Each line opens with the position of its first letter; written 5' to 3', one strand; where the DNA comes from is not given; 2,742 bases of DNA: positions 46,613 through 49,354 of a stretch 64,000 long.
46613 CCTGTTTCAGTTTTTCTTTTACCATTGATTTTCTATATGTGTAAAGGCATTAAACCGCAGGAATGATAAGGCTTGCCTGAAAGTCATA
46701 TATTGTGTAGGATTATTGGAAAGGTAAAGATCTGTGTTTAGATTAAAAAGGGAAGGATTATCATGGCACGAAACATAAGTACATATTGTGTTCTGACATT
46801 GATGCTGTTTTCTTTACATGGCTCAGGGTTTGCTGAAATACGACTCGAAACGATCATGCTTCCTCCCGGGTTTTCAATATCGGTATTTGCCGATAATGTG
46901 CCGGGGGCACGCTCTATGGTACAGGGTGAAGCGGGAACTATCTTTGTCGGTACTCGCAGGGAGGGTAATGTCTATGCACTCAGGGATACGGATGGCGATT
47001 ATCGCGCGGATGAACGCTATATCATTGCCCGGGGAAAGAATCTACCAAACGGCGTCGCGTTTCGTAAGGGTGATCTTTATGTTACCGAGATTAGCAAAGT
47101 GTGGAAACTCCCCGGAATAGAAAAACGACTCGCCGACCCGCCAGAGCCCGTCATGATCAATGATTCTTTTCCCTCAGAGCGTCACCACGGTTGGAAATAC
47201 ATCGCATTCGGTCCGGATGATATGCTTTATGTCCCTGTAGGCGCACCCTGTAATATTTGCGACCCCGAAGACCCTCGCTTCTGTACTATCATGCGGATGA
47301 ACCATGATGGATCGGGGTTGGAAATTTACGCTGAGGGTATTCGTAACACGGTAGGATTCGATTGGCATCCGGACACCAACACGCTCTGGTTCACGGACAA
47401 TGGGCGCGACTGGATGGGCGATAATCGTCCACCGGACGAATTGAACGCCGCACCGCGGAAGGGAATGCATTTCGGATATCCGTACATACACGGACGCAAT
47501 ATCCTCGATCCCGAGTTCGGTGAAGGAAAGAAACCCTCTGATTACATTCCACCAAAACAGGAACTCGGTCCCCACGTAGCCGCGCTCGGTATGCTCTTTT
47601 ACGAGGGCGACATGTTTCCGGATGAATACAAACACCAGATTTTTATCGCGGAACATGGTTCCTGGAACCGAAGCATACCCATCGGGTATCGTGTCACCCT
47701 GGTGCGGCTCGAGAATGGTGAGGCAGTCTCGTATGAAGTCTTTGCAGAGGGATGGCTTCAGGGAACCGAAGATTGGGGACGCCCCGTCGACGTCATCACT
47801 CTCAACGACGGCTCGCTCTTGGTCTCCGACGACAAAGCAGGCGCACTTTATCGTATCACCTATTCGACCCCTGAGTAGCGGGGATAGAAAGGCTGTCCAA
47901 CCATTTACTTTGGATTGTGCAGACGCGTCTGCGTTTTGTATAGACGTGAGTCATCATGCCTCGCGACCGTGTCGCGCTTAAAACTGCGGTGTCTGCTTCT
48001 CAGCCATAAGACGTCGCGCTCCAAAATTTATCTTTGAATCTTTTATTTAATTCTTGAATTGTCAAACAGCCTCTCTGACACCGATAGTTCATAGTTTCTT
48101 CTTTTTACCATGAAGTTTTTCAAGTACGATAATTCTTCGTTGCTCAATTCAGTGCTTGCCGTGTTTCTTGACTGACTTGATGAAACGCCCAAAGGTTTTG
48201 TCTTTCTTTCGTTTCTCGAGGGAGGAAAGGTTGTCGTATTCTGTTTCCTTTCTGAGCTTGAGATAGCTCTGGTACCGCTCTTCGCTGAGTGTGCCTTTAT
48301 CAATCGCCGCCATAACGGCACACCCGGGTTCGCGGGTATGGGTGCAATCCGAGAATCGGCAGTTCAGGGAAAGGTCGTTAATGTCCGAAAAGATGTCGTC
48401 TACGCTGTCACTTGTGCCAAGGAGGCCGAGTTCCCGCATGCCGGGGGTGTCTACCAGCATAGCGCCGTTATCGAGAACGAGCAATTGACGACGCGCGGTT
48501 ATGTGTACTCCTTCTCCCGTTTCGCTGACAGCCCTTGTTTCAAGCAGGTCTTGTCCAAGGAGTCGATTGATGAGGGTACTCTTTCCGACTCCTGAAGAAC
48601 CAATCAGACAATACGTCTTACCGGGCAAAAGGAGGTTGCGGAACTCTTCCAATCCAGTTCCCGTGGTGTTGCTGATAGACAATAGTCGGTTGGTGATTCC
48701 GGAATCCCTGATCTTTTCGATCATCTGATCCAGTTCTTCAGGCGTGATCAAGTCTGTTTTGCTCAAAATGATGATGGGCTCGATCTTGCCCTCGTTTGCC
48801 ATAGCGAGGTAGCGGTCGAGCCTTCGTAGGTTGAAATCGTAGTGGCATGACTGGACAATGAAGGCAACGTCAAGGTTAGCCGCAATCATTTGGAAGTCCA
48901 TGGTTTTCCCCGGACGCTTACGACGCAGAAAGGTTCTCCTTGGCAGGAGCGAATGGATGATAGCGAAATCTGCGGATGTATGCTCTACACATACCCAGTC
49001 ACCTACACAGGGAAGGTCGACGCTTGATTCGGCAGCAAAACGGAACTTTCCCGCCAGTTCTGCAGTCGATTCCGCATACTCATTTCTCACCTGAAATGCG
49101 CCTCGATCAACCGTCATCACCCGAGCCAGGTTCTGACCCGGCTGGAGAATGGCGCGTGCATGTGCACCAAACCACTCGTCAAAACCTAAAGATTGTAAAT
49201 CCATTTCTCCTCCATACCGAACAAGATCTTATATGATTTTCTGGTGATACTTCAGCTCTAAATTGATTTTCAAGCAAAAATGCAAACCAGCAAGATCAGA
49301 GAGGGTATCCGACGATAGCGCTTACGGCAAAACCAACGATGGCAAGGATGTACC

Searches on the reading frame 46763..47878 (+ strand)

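Call 38: search_protein_families(library=pfam, proteins=[window:46763-47878:+], max_evalue=0.0001)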
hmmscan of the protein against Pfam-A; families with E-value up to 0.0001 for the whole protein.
window:46763-47878:+ (371 aa): 2 families
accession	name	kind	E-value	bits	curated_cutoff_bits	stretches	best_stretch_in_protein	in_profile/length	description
PF07995.17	GSDH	-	5.7e-19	69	25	1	137-364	110-332/332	Glucose / Sorbosone dehydrogenase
PF23500.1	DUF7133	-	2.7e-11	43.8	27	1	66-356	57-346/385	Domain of unknown function (DUF7133)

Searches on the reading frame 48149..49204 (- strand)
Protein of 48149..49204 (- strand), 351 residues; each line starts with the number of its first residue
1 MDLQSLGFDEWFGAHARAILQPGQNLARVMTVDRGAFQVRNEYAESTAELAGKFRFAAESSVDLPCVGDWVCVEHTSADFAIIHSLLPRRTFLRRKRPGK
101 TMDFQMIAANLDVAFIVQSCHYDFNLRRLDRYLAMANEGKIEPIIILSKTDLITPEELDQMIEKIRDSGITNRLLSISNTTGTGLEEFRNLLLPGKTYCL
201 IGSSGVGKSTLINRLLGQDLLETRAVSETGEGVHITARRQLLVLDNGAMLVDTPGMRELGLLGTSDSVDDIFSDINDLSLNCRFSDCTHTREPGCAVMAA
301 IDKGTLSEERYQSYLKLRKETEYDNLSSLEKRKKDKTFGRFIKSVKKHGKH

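Call 38: search_protein_families(library=pfam, proteins=[window:48149-49204:-], max_evalue=0.0001)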
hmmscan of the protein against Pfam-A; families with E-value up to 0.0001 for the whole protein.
window:48149-49204:- (351 aa): 4 families
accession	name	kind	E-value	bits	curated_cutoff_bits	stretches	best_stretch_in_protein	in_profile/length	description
PF03193.22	RsgA_GTPase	-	1.9e-45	155.2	30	1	87-261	2-173/174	RsgA GTPase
PF01926.29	MMR_HSR1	-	4.3e-08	33.7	21.9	1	199-259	3-57/113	50S ribosome-binding GTPase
PF00735.24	Septin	-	1.3e-06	28.3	26.2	0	199-256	8-72/280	Septin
PF00350.29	Dynamin_N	-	2.4e-05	24.9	27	0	200-240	3-43/168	Dynamin family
